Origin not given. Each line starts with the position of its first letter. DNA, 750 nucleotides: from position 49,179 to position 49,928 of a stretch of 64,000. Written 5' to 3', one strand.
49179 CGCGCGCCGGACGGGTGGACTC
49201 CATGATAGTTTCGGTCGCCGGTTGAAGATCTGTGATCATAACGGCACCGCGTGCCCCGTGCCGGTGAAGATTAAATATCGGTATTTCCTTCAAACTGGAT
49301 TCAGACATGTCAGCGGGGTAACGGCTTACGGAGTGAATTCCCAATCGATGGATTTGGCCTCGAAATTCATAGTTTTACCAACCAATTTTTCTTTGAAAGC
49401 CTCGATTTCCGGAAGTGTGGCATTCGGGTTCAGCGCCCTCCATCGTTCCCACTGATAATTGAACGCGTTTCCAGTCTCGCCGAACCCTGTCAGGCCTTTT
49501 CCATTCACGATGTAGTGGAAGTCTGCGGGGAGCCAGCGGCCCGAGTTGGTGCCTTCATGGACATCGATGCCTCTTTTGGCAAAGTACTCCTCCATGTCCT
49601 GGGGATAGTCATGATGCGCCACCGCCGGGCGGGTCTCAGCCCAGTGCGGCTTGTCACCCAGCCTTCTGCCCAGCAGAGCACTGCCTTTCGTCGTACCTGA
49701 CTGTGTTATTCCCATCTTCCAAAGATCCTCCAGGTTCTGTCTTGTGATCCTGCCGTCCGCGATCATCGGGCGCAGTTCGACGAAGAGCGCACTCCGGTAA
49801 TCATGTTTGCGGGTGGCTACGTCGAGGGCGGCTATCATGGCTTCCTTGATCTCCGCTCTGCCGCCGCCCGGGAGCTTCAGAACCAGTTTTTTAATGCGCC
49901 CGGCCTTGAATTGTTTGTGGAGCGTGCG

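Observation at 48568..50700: Polymorphic-toxin-like tip (AHH-type His-Me-finger motif) on the 2572-aa protein, with a tightly linked candidate immunity gene in an AT-richer cassette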

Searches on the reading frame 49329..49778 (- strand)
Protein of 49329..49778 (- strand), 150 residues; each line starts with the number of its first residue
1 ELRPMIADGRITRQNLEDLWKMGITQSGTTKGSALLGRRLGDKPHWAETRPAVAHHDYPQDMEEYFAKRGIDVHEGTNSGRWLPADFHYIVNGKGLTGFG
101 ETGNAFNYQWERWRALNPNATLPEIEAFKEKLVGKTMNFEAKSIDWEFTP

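Call 6: search_protein_families(library=pfam, proteins=[window:49329-49778:-], max_evalue=10)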
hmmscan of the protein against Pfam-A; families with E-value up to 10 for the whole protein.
window:49329-49778:- (150 aa): 1 family
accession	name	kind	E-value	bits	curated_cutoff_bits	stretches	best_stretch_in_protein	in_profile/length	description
PF09533.15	DUF2380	-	1.7e-05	24.8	26.3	1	53-132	100-173/187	Predicted lipoprotein of unknown function (DUF2380)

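Call 7: search_protein_families(library=ncbifam, proteins=[window:49329-49778:-], max_evalue=1)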
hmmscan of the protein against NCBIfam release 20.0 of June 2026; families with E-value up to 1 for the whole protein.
window:49329-49778:- (150 aa): 2 families
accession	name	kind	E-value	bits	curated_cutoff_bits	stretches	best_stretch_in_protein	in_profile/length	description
TIGR02269.1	TIGR02269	equivalog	0.00022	20.8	85.75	1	52-127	122-191/209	SitA6 family polymorphic toxin lipoprotein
NF006787.0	PRK09294.1-1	subfamily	0.093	11.6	396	1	51-84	146-177/420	acyltransferase PapA5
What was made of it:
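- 49329..49652 (-): Toxin tip (residues ~2465-2572), a DUF2380/SitA6-type, AHH-like predicted DNase domain. TIGR02269 E 2e-4 (call 7).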

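Call 26: search_protein_families(library=pfam, alignment_id=A1, max_evalue=1)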
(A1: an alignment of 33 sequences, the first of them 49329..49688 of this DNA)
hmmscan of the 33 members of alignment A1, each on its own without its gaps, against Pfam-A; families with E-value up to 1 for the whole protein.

A. member 1, window:49329-49688:- (120 aa): 1 family
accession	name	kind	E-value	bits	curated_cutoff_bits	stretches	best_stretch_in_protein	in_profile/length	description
PF09533.15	DUF2380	-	1e-05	25.5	26.3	1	23-103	100-174/187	Predicted lipoprotein of unknown function (DUF2380)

B. families by the number of members that match (of 33 scanned): 14 families
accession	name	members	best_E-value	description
PF09533.15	DUF2380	30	6.4e-31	Predicted lipoprotein of unknown function (DUF2380)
PF14412.12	AHH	3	0.0052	A nuclease family of the HNH/ENDO VII superfamily with conserved AHH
PF23916.1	TIM-barrel_EndoS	1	0.041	Endo-beta-N-acetylglucosaminidase EndoS TIM-barrel domain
PF01054.23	MMTV_SAg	1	0.043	Mouse mammary tumour virus superantigen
PF20515.4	2OG-FeII_Oxy_6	1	0.074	Tet-like 2OG-Fe(II) oxygenase superfamily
PF07564.17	DUF1542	1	0.076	Domain of Unknown Function (DUF1542)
PF15846.10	DUF4720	1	0.13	Domain of unknown function (DUF4720)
PF03781.23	FGE-sulfatase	1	0.15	Sulfatase-modifying factor enzyme 1-like domain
PF12843.12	QSregVF_b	1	0.19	Putative quorum-sensing-regulated virulence factor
PF00456.26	Transketolase_N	1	0.2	Transketolase, thiamine diphosphate binding domain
PF18734.6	HEPN_AbiU2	1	0.21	AbiU2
PF07872.17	DUF1659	1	0.23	Protein of unknown function (DUF1659)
PF23078.2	HTH_CHD6-9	1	0.24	Chromodomain-helicase-DNA-binding protein 6-9, tri-helical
PF12833.13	HTH_18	1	0.27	Helix-turn-helix domain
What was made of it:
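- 49329..49652 (-): Pfam PF09533 E 1e-5 to 1.7e-5, 24.8-25.5 bits against a cutoff of 26.3 (calls 6, 26). 30 of 33 aligned tips hit DUF2380 (call 26).
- Checked: Profile E-values reach 1e-5 for the window sequence alone (calls 6, 26).
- The tip hits PF09533 DUF2380 (E 1e-5 to 1.7e-5) and TIGR02269 'SitA6 family polymorphic toxin lipoprotein' (calls 6, 7, 26). 30 of 33 aligned tips hit DUF2380, the best at 6e-31 (call 26). It does not hit the Pfam AHH model at all (calls 6, 26).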

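Call 27: search_solved_structures(query=A1, max_evalue=10, show_alignments=3)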
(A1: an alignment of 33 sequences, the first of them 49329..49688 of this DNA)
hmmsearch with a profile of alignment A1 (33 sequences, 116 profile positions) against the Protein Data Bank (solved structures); distinct sequences matched with E-value up to 10: 5.
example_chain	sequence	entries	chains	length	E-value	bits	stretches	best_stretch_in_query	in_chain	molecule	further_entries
5xbj_A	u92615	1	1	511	0.083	15.8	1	65-113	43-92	Flagellar hook-associated protein FlgK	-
9gsx_L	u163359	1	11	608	0.1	15.5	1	65-113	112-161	Flagellar hook-associated protein 1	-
4puf_A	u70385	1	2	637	1.3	11.9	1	51-103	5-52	E3 ubiquitin-protein ligase SlrP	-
8wfz_A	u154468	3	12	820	2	11.4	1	42-77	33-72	Potassium channel GORK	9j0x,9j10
1d8w_A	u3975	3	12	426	5.5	9.9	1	17-63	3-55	L-RHAMNOSE ISOMERASE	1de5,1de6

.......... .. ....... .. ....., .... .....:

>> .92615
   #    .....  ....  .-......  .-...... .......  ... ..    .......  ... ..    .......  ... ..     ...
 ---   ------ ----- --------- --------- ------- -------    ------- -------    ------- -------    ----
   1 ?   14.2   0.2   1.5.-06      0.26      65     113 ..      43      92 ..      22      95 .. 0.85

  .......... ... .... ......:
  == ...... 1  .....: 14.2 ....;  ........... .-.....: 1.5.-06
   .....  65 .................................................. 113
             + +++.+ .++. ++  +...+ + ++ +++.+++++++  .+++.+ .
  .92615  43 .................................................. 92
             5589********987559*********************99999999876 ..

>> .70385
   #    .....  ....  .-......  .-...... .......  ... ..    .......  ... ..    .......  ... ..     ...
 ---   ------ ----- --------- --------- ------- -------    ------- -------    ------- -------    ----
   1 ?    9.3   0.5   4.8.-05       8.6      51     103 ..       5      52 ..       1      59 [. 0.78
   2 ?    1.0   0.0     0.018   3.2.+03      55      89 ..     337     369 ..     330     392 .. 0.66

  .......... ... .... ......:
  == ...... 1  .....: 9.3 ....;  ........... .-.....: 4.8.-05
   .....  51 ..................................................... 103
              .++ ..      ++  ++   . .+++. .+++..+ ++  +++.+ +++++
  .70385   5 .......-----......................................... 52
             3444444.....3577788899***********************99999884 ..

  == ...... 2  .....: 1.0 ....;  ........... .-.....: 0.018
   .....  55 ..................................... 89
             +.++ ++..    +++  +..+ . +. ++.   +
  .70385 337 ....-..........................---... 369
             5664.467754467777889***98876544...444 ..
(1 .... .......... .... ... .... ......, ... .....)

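Call 36: predict_structure(alignment_id=A1)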
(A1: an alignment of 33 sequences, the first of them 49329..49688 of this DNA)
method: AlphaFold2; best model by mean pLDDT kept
length: 120 residues; sequences in the alignment: 33
mean_pLDDT: 95.8   pTM: 0.88
mean pLDDT of the five models: 95.8, 95.5, 95.1, 95.0, 94.8
residues with pLDDT >= 90: 108; 70-90: 11; 50-70: 1; < 50: 0
segments of 3 or more residues with pLDDT < 50: none
pLDDT, mean of each block of 10 residues (from residue 1): 92 97 98 97 98 98 89 92 97 98 98 95
secondary structure, 60 per line:
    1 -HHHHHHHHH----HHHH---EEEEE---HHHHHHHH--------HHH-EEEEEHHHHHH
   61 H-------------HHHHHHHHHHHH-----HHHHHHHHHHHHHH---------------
elements in order: H2-10 H15-18 E22-26 H30-37 E50-54 H55-61 H75-86 H92-105
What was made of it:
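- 49329..49652 (-): The AF2 model has pLDDT 95.8 with strand-helix-strand-helix around the His residues (call 36).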

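Call 40: fold_search(model_id=the predicted structure, library=pdb)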
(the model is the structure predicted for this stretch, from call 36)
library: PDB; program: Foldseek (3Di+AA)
matches with E <= 10: 11; with E <= 0.001: 0
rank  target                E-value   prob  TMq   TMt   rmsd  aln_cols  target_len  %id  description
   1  9uaj_B                3.4e+00  0.02  0.12  0.10  11.1        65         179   12  Ovorubin from the golden apple snail (Pomacea canaliculata) (released 2025-12-31)
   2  7p9k_A                4.4e+00  0.03  0.28  0.09  11.3       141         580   13  BrxU, GmrSD-family Type IV restriction enzyme (released 2021-12-08)
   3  9dil_C                5.4e+00  0.04  0.24  0.26   9.8        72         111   12  Cryo-EM structure of VCP/p97 in complex with VCPIP1 (VCIP135) (released 2025-03-26)
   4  3epv_A                5.4e+00  0.02  0.22  0.23  13.4       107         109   16  X-ray Structure of the Metal-sensor CnrX in both the Apo- and Copper-bound Forms (released 2008-11-25)
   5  9mb9_D                6.1e+00  0.01  0.15  0.04  15.2       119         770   13  Cryo-EM structure of Gi-bound GPCR (released 2025-10-01)
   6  9liq_A                6.5e+00  0.03  0.21  0.08  11.6        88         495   14  CryoEM Structures Uncover the Unexpected Hinges of IscB for Enhanced Gene Editing (released 2026-01-21)
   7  3ge6_A                6.9e+00  0.01  0.19  0.13  14.4       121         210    9  CRYSTAL STRUCTURE OF A PUTATIVE NITROREDUCTASE IN COMPLEX WITH FMN (EXIG_2970) FROM EXIGUOBACTERIUM SIBIRICUM 255-15 A (released 2009-03-10)
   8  6oam_B                7.4e+00  0.01  0.14  0.09  17.7       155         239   11  Crystal Structure of ChlaDUB2 DUB domain (released 2020-04-22)
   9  9uaj_C                8.4e+00  0.01  0.11  0.08  11.4        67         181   13  Ovorubin from the golden apple snail (Pomacea canaliculata) (released 2025-12-31)
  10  2y3h_D                8.9e+00  0.02  0.22  0.24  13.4       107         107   15  E63Q mutant of Cupriavidus metallidurans CH34 CnrXs (released 2011-03-30)
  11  7qan_BBB              8.9e+00  0.01  0.20  0.09  12.9       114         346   13  Cytochrome P450 Enzyme AbyV (released 2022-11-30)

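Call 49: fold_search(model_id=the predicted structure, library=viral)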
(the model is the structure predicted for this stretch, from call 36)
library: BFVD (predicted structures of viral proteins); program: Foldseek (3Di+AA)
matches with E <= 10: 94; with E <= 0.001: 0
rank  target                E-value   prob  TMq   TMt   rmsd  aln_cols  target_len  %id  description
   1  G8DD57                3.7e-01  0.51  0.46  0.47   6.6       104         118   15  (no name in the UniProt tables at hand)
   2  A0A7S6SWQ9            3.7e-01  0.44  0.50  0.31   7.7       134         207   12  Uncharacterized protein [Bathycoccus sp. RCC716 virus 1]
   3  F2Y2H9                5.4e-01  0.25  0.45  0.37   6.5       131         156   17  (no name in the UniProt tables at hand)
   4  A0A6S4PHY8            7.9e-01  0.11  0.29  0.16  17.0       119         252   13  HNH endonuclease [uncultured phage_MedDCM-OCT-S45-C4]
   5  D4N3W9                1.2e+00  0.21  0.31  0.27   4.9        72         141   14  Putative HNH endonuclease [Klebsiella phage KP34]
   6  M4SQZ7                1.2e+00  0.10  0.31  0.15  12.7       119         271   15  HNH nuclease domain-containing protein [Cyanophage KBS-P-1A]
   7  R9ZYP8                1.3e+00  0.09  0.33  0.28  10.2       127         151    9  Uncharacterized protein [Cellulophaga phage phi17:2]
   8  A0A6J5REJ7            1.5e+00  0.08  0.25  0.28  10.0       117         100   16  HNHc domain containing protein [uncultured Caudovirales phage]
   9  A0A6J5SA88            1.5e+00  0.07  0.30  0.23  10.5       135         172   18  Uncharacterized protein [uncultured Caudovirales phage]
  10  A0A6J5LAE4            1.6e+00  0.05  0.23  0.13  11.2        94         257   13  Uncharacterized protein [uncultured Caudovirales phage]
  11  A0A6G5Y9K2            1.8e+00  0.14  0.29  0.23   5.8        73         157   12  (no name in the UniProt tables at hand)
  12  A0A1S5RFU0            1.9e+00  0.03  0.22  0.14  17.0       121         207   14  (no name in the UniProt tables at hand)
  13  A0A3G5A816            2.5e+00  0.06  0.33  0.09  13.8       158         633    9  DUF262 domain-containing protein [Hyperionvirus sp.]
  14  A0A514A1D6            2.5e+00  0.05  0.31  0.09  16.6       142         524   13  Putative cobalamin adenosyltransferase [Aeromonas phage LAh10]
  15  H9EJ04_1              2.6e+00  0.03  0.23  0.06  13.7       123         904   10  RNA-dependent RNA polymerase (Fragment) [uncultured virus]
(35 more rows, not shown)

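Call 53: find_related_loci(query=A2, collection=genome_contigs, flank=10000)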
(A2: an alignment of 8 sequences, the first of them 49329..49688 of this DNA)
Query A2 (120 aa) in genome_contigs; peptide patterns used: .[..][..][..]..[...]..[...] (x = any residue, [..] = any of these).
63 stretches matched a pattern; 1 encode a relative of the query (tblastn E <= 1e-3); 1 distinct loci.
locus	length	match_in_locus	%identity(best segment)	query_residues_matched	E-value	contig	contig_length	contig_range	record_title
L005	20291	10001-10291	37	23-118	5e-18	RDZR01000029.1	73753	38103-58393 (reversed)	MAG: Verrucomicrobia bacterium isolate PH2015_04D_52_11 PH2015_04D_scaffold_15, whole genome shotgun sequence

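Call 58: find_related_loci(query=A2, collection=metagenome_contigs, flank=10000)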
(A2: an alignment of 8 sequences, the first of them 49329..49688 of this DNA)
Query A2 (120 aa) in metagenome_contigs; peptide patterns used: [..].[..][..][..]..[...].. (x = any residue, [..] = any of these).
208 stretches matched a pattern; 1 encode a relative of the query (tblastn E <= 1e-3); 1 distinct loci.
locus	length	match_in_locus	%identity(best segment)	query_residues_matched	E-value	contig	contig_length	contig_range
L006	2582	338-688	58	2-120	4e-43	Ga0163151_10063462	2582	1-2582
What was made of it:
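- Tried and rejected: Each returned one locus (calls 53, 58).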

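Call 60: search_protein_families(library=pfam, proteins=[L005:10303-11019:+, L006:728-2359:+], max_evalue=1)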
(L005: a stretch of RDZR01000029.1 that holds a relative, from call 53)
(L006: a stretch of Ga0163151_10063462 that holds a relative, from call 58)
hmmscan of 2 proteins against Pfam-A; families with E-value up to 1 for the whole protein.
L005:10303-11019:+ (239 aa): 0 families

L006:728-2359:+ (544 aa): 1 family
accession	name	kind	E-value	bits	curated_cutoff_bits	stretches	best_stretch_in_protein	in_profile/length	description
PF22535.1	DUF7003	-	1e-59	202.6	27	1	309-539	3-220/221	Family of unknown function (DUF7003)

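Call 69: search_protein_families(library=ncbifam, proteins=[L005:10303-11019:+, L006:728-2359:+], max_evalue=10)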
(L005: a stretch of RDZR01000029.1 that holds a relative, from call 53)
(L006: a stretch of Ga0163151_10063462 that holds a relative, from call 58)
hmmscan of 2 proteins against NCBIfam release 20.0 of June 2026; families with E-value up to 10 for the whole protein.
L005:10303-11019:+ (239 aa): 0 families

L006:728-2359:+ (544 aa): 0 families

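Call 72: search_dna_similar(query=window:49329-49688:-, collection=plasmids, mode=protein, max_evalue=10, max_rows=20)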
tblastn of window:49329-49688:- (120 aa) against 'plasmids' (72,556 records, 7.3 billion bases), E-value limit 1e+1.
Records with a match: 4; places in all: 4; records where one place covers at least 80% of the query: 1.
Best place of each record, by identity: <60% 4.
By first word of the organism name: Ralstonia 1; Paracoccus 1; Nonomuraea 1; Arthrobacter 1.
By predicted mobility (MOB-suite, as given by PLSDB): non-mobilizable 2; conjugative 1; mobilizable 1.
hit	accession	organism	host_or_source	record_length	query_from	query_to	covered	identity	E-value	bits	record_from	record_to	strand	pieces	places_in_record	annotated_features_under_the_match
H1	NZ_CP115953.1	Ralstonia solanacearum CFBP2957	Solanum lycopersicum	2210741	14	95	68%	32.9%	5e-4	45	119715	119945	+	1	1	none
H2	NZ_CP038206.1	Paracoccus pantotrophus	single cell,soil associated with ...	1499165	5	101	81%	24.7%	9e+0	33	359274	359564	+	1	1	none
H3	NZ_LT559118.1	Nonomuraea gerenzanensis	-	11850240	27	73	39%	38.3%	3e+0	34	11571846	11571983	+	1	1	none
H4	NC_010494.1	Arthrobacter sp. AK-1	-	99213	61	110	42%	30.9%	5e+0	34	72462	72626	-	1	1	DUF4192 domain-containing protein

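Call 73: get_annotated_region(hit=H1, flank=5000)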
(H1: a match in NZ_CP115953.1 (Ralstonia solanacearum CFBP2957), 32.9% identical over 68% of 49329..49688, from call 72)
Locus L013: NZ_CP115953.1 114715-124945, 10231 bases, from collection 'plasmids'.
description: Ralstonia solanacearum CFBP2957 plasmid pmega, complete sequence
organism: Ralstonia solanacearum CFBP2957 (NCBI taxid 859656)
taxonomy: Bacteria; Pseudomonadota; Betaproteobacteria; Burkholderiales; Burkholderiaceae; Ralstonia; Ralstonia solanacearum; Ralstonia solanacearum CFBP2957
host: -; source: Solanum lycopersicum; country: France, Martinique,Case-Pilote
typing (MOB-suite, as given by PLSDB): non-mobilizable
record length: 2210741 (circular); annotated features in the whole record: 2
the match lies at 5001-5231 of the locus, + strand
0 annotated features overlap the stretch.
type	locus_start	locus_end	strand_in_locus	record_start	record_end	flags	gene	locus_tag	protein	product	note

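Call 76: search_protein_families(library=pfam, proteins=[L013:2862-5300:+, L013:5313-5603:+, L013:5734-6288:+, L013:103-2817:+], max_evalue=0.01)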
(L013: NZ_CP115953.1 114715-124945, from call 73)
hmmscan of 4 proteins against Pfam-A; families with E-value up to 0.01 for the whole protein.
L013:2862-5300:+ (813 aa): 3 families
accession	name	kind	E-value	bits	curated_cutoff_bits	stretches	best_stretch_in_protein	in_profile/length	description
PF05593.20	RHS_repeat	-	1.2e-50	169.4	22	5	73-105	1-33/38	RHS Repeat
PF09533.15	DUF2380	-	1.7e-13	50.8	26.3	1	720-808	97-184/187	Predicted lipoprotein of unknown function (DUF2380)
PF17391.7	Urocanase_N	-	0.0098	16.1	23.2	0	513-583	40-109/127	Urocanase N-terminal domain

L013:5313-5603:+ (97 aa): 1 family
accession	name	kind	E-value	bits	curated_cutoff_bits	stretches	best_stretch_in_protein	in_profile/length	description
PF09234.15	DUF1963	-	0.0022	18.9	23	1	33-83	144-197/216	Domain of unknown function (DUF1963)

L013:5734-6288:+ (185 aa): 1 family
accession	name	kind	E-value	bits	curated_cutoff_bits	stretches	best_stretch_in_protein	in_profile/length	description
PF09723.15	Zn_ribbon_8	-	0.0021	18.4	34.4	0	61-92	4-36/41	Zinc ribbon domain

L013:103-2817:+ (905 aa): 5 families
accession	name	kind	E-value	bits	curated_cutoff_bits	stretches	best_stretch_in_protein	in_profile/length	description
PF05593.20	RHS_repeat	-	2.4e-47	158.9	22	7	686-722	1-37/38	RHS Repeat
PF00754.31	F5_F8_type_C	-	4.6e-14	53.1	28.2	1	786-901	2-127/127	F5/8 type C domain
PF22633.2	F5_F8_type_C_2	-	8.4e-06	26.8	27.8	1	799-887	1-91/91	NedA-like, galactose-binding domain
PF15283.12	DUF4595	-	0.00047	20.6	34.2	1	648-711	44-111/202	Domain of unknown function (DUF4595) with porin-like fold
PF20148.4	DUF6531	-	0.00094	19.9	24.1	1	186-257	6-74/74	Domain of unknown function (DUF6531)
